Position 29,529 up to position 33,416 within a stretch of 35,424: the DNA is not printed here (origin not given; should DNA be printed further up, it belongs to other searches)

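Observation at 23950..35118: Seven-gene minus-strand island with no recognisable families - best candidate for an undescribed system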

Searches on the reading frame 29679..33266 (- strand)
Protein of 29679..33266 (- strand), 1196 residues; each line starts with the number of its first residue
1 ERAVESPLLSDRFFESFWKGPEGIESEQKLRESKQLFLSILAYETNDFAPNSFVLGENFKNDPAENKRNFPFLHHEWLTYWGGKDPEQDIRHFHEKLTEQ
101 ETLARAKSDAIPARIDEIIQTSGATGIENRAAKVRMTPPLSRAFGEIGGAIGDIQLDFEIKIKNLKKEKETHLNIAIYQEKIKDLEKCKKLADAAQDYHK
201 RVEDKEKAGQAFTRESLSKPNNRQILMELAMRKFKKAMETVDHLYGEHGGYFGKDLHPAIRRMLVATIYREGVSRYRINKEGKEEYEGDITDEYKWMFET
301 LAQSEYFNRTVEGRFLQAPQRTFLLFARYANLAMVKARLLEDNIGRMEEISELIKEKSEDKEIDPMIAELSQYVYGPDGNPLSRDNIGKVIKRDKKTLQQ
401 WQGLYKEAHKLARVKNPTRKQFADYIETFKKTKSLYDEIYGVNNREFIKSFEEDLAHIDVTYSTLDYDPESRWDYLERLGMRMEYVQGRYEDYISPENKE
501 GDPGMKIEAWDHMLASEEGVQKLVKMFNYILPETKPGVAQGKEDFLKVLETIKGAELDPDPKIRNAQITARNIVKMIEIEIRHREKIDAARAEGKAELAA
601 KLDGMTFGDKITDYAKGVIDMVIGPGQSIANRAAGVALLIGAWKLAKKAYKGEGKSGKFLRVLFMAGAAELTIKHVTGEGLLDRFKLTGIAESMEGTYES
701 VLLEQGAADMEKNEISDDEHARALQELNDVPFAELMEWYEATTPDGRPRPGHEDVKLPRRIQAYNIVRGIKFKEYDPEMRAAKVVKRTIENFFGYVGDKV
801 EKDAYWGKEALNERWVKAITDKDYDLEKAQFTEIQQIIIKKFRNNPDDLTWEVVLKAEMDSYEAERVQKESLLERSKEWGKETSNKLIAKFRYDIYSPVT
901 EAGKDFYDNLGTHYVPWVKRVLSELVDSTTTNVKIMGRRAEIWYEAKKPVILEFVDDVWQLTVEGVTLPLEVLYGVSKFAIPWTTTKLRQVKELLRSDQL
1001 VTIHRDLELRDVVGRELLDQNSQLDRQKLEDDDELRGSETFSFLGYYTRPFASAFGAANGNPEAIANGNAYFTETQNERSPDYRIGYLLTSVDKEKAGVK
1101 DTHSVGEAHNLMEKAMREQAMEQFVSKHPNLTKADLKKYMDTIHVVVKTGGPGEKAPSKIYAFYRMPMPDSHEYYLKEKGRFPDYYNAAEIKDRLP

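Call 45: search_protein_representatives(alignment_id=A2)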
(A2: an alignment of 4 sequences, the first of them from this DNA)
Query: 4 sequences, 1200 profile positions. Proteins with E-value up to 0.001 (for the whole library): 84; up to 1e-10: 78; up to 1e-30: 61. The best 84 are listed.
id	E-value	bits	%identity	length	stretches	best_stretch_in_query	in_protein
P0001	0.0e+00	2116.6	-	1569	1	1-1200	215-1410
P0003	0.0e+00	1874.0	-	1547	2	1-1200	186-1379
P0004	0.0e+00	1732.5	-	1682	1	11-1200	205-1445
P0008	0.0e+00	1197.2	-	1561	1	3-1200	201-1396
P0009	0.0e+00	1196.3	-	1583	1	4-1197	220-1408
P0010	0.0e+00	1119.9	-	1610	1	3-1200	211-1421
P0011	0.0e+00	1109.6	-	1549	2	2-1024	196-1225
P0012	0.0e+00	1030.9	-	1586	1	8-1200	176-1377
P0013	0.0e+00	1023.2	-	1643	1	6-1200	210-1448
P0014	6.5e-293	991.5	-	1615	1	3-1200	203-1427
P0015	6.3e-267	905.4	-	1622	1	8-1200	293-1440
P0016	4.0e-265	899.4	-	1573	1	4-1200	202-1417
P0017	7.1e-246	835.7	-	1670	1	12-1200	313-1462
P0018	3.7e-245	833.3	-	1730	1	11-1200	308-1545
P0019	1.3e-242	824.9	-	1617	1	10-1200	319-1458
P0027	1.1e-218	745.6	-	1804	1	6-1200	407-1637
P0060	1.8e-79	284.5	-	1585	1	10-1200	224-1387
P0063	1.0e-40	156.2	-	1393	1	6-1145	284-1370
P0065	1.7e-33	132.2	-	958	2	222-828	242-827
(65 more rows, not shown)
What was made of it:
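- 29199..33908 (-): B: 1569 aa, no signal peptide, almost all-alpha, with an alpha/beta C-terminal domain. It is the signature protein of the cluster. Family of 84 representatives among 1.84e9 proteins (call 45).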

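Call 48: search_solved_structures(query=A3, max_evalue=10)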
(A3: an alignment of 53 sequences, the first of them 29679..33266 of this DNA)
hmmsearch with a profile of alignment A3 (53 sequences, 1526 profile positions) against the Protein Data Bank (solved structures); distinct sequences matched with E-value up to 10: 4.
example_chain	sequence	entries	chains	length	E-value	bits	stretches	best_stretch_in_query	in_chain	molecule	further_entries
3lbx_A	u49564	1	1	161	0.22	12.2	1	37-161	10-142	Spectrin alpha chain, erythrocyte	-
8gi0_F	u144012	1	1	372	0.26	12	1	295-393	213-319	Peroxisomal membrane protein PEX14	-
1owa_A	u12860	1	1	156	0.43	11.3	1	38-161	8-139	Spectrin alpha chain, erythrocyte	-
8fbo_A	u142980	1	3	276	6.9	7.3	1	494-609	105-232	KWOCA_102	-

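Call 50: find_encoding_contigs(protein=P0060, flank=10000, max_places=3)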
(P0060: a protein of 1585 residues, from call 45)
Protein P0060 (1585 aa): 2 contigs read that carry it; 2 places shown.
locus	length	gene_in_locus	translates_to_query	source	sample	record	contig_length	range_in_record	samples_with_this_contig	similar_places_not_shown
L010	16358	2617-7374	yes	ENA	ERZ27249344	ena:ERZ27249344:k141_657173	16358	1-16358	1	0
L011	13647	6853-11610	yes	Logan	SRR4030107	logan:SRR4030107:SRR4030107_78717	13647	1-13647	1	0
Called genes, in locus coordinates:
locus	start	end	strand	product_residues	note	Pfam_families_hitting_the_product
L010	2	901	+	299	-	?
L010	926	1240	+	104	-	-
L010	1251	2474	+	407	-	-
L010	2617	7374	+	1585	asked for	-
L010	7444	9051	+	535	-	-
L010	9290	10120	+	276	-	-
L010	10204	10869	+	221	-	-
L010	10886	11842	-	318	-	-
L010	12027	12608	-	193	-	PF04542:Sigma70_r2, PF08281:Sigma70_r4_2, PF04545:Sigma70_r4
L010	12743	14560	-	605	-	PF00117:GATase, PF07722:Peptidase_C26, PF02540:NAD_synthase (weak), PF00958:GMP_synt_C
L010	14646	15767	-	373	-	PF13439:Glyco_transf_4, PF13579:Glyco_trans_4_4, PF20706:GT4-conflict, PF00534:Glycos_transf_1, PF13692:Glyco_trans_1_4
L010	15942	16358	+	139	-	?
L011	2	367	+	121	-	?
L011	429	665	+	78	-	-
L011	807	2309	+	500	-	PF00883:Peptidase_M17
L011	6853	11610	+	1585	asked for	-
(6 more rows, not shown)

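Call 51: find_encoding_contigs(protein=P0065, flank=10000, max_places=3)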
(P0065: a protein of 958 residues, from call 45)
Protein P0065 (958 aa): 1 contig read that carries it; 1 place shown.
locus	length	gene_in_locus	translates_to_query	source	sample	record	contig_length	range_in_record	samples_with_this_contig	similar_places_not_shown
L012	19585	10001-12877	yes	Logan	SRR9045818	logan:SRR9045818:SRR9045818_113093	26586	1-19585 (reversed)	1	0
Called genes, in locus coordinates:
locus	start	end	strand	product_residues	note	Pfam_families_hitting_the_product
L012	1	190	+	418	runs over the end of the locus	-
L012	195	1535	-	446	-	PF01743:PolyA_pol, PF12627:PolyA_pol_RNAbd, PF01966:HD (weak), PF13735:tRNA_NucTran2_2 (weak)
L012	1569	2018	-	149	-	PF04480:DUF559, PF18741:MTES_1575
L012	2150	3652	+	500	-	PF00883:Peptidase_M17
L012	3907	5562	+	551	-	-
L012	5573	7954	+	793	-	-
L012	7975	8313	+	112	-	-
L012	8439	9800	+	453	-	-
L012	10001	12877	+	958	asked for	-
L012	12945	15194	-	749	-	PF04773:FecR (weak), PF18915:DUF5667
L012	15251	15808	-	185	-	PF04542:Sigma70_r2, PF08281:Sigma70_r4_2, PF04545:Sigma70_r4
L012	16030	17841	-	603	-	PF00117:GATase, PF07722:Peptidase_C26, PF02540:NAD_synthase (weak), PF00958:GMP_synt_C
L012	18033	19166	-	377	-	PF13439:Glyco_transf_4, PF13579:Glyco_trans_4_4, PF20706:GT4-conflict (weak), PF00534:Glycos_transf_1, PF13692:Glyco_trans_1_4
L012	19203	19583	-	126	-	?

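Call 59: search_protein_families(library=pfam, max_evalue=0.05, proteins=[L010:7444-9051:+, L012:8439-9800:+, L012:3907-5562:+, L010:1251-2474:+])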
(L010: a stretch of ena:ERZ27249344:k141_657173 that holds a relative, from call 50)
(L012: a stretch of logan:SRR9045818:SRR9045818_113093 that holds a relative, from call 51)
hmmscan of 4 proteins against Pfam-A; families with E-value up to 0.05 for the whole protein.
L010:7444-9051:+ (535 aa): 0 families

L012:8439-9800:+ (453 aa): 0 families

L012:3907-5562:+ (551 aa): 1 family
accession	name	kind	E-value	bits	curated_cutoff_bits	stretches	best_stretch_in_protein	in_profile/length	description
PF25190.1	Tad5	-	0.013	16.1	27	0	20-80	10-75/123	Type I Thoeris inhibitor Tad5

L010:1251-2474:+ (407 aa): 1 family
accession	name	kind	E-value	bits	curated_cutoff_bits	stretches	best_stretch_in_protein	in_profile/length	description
PF04176.18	TIP41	-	0.018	15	25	1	214-301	35-115/174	TIP41-like family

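Call 62: predict_structure(alignment_id=A3)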
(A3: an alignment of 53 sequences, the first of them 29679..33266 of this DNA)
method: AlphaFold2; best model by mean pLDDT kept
length: 1196 residues; sequences in the alignment: 53
mean_pLDDT: 79.4   pTM: 0.61
mean pLDDT of the five models: 79.4, 78.5, 76.5, 75.4, 75.1
residues with pLDDT >= 90: 401; 70-90: 515; 50-70: 184; < 50: 96
segments of 3 or more residues with pLDDT < 50: 6-10, 653-656, 771-773, 881-890, 928-931, 944-999, 1078-1080
pLDDT, mean of each block of 10 residues (from residue 1): 50 80 79 92 89 90 93 92 81 93 92 92 86 84 94 94 84 84 95 95 92 93 89 94 85 88 93 84 82 89 87 78 82 84 88 78 80 73 86 87 85 77 74 57 74 86 78 81 87 90 91 91 93 71 89 83 86 89 87 78 61 60 65 63 64 53 53 51 55 84 88 87 93 95 91 89 80 69 94 89 87 90 80 74 90 92 83 55 43 53 61 56 52 54 46 40 31 30 38 41 90 93 92 91 91 92 92 68 81 91 80 91 93 89 90 83 93 85 80 76
secondary structure, 60 per line:
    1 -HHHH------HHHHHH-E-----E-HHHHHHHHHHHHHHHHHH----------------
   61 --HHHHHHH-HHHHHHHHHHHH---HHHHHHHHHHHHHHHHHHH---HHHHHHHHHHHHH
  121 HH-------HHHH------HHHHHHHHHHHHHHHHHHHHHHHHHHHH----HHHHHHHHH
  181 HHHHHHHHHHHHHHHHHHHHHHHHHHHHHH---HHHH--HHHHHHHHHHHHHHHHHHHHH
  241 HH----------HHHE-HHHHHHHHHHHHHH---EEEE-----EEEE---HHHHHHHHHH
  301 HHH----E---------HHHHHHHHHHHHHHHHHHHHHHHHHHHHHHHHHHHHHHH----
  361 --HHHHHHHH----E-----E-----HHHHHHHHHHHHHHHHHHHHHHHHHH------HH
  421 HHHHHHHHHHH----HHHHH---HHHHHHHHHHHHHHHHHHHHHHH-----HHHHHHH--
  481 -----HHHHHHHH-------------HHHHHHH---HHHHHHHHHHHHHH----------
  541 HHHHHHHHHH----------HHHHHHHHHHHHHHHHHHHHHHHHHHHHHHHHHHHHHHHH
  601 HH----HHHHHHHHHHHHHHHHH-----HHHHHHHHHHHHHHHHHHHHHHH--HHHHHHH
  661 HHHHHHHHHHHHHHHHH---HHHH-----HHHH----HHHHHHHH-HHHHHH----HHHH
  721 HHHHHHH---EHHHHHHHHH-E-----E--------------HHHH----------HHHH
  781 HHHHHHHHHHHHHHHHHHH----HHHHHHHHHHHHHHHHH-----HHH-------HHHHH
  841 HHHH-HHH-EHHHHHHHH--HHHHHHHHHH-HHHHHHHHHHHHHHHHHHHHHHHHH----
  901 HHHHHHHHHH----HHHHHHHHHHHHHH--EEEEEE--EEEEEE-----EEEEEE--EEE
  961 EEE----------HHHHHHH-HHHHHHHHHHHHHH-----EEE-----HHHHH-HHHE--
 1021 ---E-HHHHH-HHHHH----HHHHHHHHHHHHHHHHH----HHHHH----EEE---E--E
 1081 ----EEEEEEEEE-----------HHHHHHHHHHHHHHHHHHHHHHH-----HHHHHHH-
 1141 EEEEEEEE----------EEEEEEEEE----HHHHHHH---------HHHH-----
elements in order (helices of 4 or more, strands of 3 or more residues): H2-5 H12-17 H27-44 H63-69 H71-82 H86-104 H108-122 H130-133 H140-167 H172-210 H214-217 H220-242 H258-271 E275-278 E284-287 H291-303 H318-356 H363-370 H387-412 H419-431 H436-440 H444-466 H472-478 H486-493 H507-513 H517-530 H541-550 H561-602 H607-623 H629-651 H654-677 H681-684 H690-693 H698-705 H707-712 H717-727 H732-740 H763-766 H777-799 H804-820 H836-844 H851-858 H861-870 H872-896 H901-910 H915-928 E931-936 E939-944 E950-955 E958-963 H974-980 H982-995 E1001-1003 H1009-1013 H1026-1030 H1032-1036 H1041-1057 H1062-1066 E1071-1073 E1085-1093 H1105-1127 H1133-1139 E1141-1148 E1159-1167 H1172-1178 H1188-1191
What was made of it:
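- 31194..31466 (-): B residues about 815-905: the most conserved segment, a Gly/Ala-rich helix-loop-helix (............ ... KGxxxxGK ... AGAAE ... TGxG ... GTYE). It is modelled at pLDDT of only 51-65 (call 62).
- On Integral membrane hairpin protein (Inc/translocator/reticulon-like), protein B: Conserved charges lie in the helices, and the region is modelled at low pLDDT (call 62).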

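Call 64: fold_search(model_id=the predicted structure, library=pdb)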
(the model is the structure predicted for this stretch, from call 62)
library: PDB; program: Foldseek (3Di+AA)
matches with E <= 10: 32; with E <= 0.001: 0
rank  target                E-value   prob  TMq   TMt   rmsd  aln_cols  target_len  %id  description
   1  9exk                  1.2e+00  0.03  0.07  0.08  40.2      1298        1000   11  Scalable protein design using hallucination in a relaxed sequence space (released 2024-10-16)
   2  6z0c_D                2.5e+00  0.10  0.05  0.21  30.6       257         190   10  Structure of in silico modelled artificial Maquette-3 protein (released 2021-03-17)
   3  9qe0_A                2.6e+00  0.01  0.05  0.05  69.7      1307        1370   11  Neobacillus vireti Wadjet-II JetABC dimer (released 2025-06-25)
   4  7k58_B                3.6e+00  0.01  0.07  0.03  60.1      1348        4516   10  Structure of outer-arm dyneins bound to microtubule with microtubule binding state 1(MTBS-1) (released 2021-09-29)
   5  5yu7                  4.2e+00  0.01  0.07  0.07  32.0      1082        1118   10  CRYSTAL STRUCTURE OF EXPORTIN-5 (released 2018-08-29)
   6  4bxc_B                4.6e+00  0.02  0.07  0.08  29.6       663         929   12  Resolving the activation site of positive regulators in plant phosphoenolpyruvate carboxylase (released 2013-10-02)
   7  9ep3_A                4.6e+00  0.01  0.07  0.08  32.9      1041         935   11  Structure of the SA2/SCC1/WAPL complex (released 2025-10-01)
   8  8b24_B                4.8e+00  0.02  0.08  0.10  35.2       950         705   10  Time-resolved structure of K+-dependent Na+-PPase from Thermotoga maritima 3600-seconds post reaction initiation with  (released 2024-01-17)
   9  6cnn_A                5.4e+00  0.04  0.06  0.15  26.9       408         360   12  Cryo-EM structure of the human SK4/calmodulin channel complex in the Ca2+ bound state I (released 2018-05-02)
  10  8u5v                  5.4e+00  0.02  0.06  0.11  28.9       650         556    7  The mTORC1 cholesterol sensor LYCHOS (GPR155) - auxin bound, closed state (released 2024-09-18)
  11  8zkn_A                5.6e+00  0.02  0.05  0.14  29.2       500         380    9  CryoEM structure of Thyroid Hormone Transporter MCT8 bound with silychristin (released 2025-04-02)
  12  6ivo_B                6.6e+00  0.05  0.08  0.22  15.2       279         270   13  Crystal structure of a membrane protein P208A (released 2019-11-06)
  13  9g8k_A                6.6e+00  0.01  0.07  0.10  37.1       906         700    9  Structure of K+-dependent Na+-PPase from Thermotoga maritima in complex with Ca2+ and Etidronate (released 2025-06-04)
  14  5gox_A                6.8e+00  0.06  0.05  0.22  21.5       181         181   13  Eukaryotic Rad50 Functions as A Rod-shaped Dimer (released 2017-02-01)
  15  9zrl_A                6.8e+00  0.04  0.06  0.16  24.6       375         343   10  Cryo-EM structure of KCa3.1_II/calmodulin channel in complex with SKA111. (released 2026-01-14)
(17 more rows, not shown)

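Call 69: find_encoding_contigs(protein=P0008, flank=10000, max_places=2)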
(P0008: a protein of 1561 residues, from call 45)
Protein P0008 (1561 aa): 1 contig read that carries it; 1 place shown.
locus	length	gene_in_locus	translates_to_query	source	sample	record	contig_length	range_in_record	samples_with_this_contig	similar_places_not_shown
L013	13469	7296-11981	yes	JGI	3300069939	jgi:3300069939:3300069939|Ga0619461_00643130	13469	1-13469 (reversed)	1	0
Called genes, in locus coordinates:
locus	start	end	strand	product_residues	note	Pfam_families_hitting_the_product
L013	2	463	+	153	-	?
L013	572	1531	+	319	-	-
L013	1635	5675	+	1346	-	-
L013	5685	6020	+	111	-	-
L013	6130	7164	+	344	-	-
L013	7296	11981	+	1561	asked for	-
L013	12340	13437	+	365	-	-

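Call 70: find_encoding_contigs(protein=P0010, flank=10000, max_places=2)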
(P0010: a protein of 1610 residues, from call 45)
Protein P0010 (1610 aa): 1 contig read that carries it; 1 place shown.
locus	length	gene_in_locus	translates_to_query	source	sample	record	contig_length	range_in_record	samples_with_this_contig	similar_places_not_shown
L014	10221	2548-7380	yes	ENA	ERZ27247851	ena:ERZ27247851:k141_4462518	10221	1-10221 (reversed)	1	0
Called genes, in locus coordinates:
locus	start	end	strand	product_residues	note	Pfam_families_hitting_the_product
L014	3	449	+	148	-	?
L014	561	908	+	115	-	-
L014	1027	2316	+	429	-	-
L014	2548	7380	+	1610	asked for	-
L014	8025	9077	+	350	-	-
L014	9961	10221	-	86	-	?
